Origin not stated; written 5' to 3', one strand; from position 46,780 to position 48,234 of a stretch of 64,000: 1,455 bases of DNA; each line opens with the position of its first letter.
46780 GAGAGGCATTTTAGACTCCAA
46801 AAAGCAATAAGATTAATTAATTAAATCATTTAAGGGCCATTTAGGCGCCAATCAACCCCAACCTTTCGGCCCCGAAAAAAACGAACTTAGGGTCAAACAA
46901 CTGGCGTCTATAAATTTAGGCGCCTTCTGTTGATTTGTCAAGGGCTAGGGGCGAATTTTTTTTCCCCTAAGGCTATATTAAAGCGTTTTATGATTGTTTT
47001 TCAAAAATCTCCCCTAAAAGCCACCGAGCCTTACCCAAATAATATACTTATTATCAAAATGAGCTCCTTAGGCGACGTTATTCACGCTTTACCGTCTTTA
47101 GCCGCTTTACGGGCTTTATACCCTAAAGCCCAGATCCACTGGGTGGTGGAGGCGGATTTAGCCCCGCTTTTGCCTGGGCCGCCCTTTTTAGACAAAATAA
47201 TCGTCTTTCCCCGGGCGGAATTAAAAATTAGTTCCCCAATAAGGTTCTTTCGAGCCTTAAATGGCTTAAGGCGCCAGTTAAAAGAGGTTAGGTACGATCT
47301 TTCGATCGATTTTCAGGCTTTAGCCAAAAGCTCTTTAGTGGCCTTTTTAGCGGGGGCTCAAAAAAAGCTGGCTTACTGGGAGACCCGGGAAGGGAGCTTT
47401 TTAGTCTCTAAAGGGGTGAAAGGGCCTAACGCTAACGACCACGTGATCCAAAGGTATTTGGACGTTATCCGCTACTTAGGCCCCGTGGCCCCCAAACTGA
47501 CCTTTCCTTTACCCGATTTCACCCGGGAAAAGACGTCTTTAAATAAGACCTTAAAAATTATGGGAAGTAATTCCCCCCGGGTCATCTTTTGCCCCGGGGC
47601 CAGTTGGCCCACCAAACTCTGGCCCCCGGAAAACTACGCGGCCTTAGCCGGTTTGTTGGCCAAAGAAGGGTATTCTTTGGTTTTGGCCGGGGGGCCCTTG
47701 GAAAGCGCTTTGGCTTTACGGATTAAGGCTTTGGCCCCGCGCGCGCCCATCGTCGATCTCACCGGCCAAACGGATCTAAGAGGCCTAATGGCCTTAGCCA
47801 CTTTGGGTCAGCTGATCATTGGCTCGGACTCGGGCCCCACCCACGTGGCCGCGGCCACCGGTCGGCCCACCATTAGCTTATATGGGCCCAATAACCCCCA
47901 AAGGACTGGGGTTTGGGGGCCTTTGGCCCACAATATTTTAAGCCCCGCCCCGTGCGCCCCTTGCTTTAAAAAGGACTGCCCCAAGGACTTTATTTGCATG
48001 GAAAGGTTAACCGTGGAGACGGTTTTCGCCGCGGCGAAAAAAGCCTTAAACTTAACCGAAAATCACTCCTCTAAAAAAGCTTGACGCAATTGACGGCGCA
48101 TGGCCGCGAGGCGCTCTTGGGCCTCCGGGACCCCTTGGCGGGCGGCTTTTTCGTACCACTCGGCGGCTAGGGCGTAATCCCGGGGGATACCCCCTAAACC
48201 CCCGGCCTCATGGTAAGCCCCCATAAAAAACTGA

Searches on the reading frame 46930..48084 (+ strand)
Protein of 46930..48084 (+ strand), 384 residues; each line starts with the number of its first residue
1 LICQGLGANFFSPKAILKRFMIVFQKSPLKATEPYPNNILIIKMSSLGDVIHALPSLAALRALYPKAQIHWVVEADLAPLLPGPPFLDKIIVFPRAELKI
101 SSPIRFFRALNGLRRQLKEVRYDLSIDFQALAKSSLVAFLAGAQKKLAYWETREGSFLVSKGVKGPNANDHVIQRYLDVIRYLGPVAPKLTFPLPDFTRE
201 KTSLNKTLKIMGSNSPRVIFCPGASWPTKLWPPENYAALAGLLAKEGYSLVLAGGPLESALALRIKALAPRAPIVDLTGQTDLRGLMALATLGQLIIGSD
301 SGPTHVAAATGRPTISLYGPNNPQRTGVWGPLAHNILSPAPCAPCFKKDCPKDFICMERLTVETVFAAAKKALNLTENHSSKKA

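Call 28: search_protein_families(library=pfam, proteins=[window:46930-48084:+], max_evalue=0.0001)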
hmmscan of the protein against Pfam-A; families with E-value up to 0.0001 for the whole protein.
window:46930-48084:+ (384 aa): 1 family
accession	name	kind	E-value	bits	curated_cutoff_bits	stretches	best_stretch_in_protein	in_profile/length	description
PF01075.23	Glyco_transf_9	-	1.1e-50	172.7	22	1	113-352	4-243/247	Glycosyltransferase family 9 (heptosyltransferase)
